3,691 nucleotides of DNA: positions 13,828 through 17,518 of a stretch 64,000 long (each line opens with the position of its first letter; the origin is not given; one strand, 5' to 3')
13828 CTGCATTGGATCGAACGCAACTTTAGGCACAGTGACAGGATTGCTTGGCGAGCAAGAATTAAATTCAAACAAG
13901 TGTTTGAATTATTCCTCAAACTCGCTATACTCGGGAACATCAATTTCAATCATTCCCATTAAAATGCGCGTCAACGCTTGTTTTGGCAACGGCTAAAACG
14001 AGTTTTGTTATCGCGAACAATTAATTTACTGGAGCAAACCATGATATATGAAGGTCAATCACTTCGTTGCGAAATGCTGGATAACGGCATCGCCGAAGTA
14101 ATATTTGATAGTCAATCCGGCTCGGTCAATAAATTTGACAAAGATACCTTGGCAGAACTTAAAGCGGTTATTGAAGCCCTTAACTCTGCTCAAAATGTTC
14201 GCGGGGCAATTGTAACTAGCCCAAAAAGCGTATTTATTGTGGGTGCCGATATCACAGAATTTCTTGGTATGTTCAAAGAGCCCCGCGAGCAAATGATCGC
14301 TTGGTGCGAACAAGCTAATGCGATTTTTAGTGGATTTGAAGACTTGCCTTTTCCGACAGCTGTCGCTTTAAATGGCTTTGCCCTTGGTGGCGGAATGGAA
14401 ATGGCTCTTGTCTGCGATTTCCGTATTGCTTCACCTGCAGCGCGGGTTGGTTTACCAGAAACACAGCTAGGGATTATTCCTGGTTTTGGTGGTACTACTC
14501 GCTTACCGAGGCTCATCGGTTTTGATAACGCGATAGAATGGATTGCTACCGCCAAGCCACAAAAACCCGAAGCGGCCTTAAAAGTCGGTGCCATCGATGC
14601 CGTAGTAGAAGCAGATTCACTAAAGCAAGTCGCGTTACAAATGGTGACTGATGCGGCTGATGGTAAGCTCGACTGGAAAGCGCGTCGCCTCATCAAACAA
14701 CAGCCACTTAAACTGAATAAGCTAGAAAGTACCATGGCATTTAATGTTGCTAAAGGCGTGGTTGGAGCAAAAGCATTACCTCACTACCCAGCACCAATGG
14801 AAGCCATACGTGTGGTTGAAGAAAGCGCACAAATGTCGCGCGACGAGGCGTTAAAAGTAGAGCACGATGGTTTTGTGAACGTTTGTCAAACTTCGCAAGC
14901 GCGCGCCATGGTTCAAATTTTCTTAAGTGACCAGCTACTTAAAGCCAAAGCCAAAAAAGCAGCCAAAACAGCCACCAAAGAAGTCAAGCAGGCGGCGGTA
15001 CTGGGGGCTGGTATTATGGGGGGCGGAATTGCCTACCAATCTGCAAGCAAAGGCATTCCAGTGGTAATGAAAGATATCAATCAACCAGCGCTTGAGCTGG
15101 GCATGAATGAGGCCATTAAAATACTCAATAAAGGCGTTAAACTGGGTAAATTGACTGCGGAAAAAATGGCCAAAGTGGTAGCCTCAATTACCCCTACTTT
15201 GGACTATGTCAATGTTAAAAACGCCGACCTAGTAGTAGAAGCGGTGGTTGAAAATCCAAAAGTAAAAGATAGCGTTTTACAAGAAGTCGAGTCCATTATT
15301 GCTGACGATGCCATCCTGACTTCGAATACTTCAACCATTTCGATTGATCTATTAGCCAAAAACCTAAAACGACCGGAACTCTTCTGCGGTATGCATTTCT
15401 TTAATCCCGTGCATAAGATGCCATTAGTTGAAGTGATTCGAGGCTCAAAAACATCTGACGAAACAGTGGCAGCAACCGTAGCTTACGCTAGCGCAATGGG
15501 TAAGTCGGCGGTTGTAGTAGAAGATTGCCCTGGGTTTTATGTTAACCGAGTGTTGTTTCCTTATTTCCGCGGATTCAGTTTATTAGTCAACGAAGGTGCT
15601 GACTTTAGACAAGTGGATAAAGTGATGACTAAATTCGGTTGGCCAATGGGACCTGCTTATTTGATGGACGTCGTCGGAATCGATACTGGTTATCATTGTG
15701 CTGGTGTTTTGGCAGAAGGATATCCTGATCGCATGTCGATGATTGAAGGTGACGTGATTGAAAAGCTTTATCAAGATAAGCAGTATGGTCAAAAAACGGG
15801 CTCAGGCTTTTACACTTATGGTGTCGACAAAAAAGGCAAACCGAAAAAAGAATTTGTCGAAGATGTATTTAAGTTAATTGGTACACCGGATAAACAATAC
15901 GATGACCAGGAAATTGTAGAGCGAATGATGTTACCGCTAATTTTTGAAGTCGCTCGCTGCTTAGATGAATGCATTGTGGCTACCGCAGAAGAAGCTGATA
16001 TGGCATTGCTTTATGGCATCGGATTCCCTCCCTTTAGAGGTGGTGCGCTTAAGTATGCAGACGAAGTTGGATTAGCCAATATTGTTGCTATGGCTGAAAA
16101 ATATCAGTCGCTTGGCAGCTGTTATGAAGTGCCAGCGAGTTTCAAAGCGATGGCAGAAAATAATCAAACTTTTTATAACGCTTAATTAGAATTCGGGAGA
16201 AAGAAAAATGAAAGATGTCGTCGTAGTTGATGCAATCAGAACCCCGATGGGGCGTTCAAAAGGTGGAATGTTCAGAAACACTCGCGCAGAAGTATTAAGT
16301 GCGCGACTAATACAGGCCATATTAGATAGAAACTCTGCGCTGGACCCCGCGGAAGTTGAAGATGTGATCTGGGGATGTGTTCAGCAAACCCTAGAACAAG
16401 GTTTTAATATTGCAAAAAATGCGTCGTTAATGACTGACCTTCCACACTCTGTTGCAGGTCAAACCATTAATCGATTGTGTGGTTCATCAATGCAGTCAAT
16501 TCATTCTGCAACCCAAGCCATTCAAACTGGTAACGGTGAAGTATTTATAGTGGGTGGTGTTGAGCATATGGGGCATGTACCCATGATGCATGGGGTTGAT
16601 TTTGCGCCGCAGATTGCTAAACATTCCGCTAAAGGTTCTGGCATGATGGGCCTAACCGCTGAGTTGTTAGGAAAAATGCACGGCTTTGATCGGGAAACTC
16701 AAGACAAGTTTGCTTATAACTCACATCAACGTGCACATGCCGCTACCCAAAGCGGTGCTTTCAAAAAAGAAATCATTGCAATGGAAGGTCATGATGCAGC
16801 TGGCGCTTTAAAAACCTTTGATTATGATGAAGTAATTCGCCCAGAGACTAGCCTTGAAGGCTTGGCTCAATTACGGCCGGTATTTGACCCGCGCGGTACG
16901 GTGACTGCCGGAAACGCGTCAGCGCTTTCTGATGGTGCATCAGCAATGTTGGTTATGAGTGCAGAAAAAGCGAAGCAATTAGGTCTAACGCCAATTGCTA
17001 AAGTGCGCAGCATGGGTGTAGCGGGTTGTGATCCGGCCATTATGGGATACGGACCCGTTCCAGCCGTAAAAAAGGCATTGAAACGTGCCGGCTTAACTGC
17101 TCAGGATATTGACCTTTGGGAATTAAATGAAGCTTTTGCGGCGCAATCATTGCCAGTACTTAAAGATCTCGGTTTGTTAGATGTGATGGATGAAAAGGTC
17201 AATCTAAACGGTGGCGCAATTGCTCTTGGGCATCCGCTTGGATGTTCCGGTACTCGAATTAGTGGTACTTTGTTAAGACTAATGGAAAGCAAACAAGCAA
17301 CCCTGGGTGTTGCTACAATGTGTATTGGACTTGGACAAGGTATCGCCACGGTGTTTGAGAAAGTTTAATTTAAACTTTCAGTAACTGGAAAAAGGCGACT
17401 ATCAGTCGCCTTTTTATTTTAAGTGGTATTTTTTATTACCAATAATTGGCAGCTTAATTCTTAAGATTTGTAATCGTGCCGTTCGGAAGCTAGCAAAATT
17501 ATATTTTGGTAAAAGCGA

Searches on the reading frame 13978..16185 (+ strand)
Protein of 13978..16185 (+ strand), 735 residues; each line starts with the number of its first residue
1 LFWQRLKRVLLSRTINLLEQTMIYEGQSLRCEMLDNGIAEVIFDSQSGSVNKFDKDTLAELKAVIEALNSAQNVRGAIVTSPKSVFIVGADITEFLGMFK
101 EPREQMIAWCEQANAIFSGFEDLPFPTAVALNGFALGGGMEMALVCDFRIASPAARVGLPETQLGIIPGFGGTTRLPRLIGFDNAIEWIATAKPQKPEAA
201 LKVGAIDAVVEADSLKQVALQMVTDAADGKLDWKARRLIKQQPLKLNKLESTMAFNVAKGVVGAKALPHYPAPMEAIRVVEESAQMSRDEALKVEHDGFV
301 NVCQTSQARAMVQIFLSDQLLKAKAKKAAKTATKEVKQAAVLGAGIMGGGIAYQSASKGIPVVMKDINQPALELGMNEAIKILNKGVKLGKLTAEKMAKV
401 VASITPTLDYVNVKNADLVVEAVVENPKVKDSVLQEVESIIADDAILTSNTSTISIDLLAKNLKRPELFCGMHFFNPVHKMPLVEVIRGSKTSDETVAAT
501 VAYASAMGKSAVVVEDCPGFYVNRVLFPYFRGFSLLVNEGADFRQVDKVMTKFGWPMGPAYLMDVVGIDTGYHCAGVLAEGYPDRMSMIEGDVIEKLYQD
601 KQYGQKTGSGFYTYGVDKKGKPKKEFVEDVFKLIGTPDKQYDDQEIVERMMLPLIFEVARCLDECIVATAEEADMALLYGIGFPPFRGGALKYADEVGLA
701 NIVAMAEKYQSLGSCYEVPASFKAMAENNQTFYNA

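Call 77: search_protein_families(library=pfam, proteins=[window:13978-16185:+], max_evalue=0.00001)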
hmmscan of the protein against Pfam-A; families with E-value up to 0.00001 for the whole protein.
window:13978-16185:+ (735 aa): 4 families
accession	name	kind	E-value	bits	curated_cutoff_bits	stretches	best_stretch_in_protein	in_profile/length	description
PF02737.24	3HCDH_N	-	2.7e-61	207.1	22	1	339-517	2-180/180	3-hydroxyacyl-CoA dehydrogenase, NAD binding domain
PF00378.25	ECH_1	-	2.7e-36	125.6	27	1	36-228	4-192/251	Enoyl-CoA hydratase/isomerase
PF00725.27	3HCDH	-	4.9e-32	110.7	22.1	1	519-614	1-97/97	3-hydroxyacyl-CoA dehydrogenase, C-terminal domain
PF16113.10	ECH_2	-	9.7e-17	61.9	27.2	1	49-226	11-188/335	Enoyl-CoA hydratase/isomerase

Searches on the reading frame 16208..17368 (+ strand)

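Call 77: search_protein_families(library=pfam, proteins=[window:16208-17368:+], max_evalue=0.00001)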
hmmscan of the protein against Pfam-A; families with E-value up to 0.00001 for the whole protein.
window:16208-17368:+ (386 aa): 3 families
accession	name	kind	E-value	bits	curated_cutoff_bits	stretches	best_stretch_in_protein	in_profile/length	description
PF00108.29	Thiolase_N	-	7.7e-81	271.7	26.4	1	4-252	1-259/260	Thiolase, N-terminal domain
PF02803.24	Thiolase_C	-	1.4e-48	164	27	1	260-385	1-123/123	Thiolase, C-terminal domain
PF22691.2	Thiolase_C_1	-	6.9e-06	26.3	28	0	286-324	23-61/144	Thiolase C-terminal domain-like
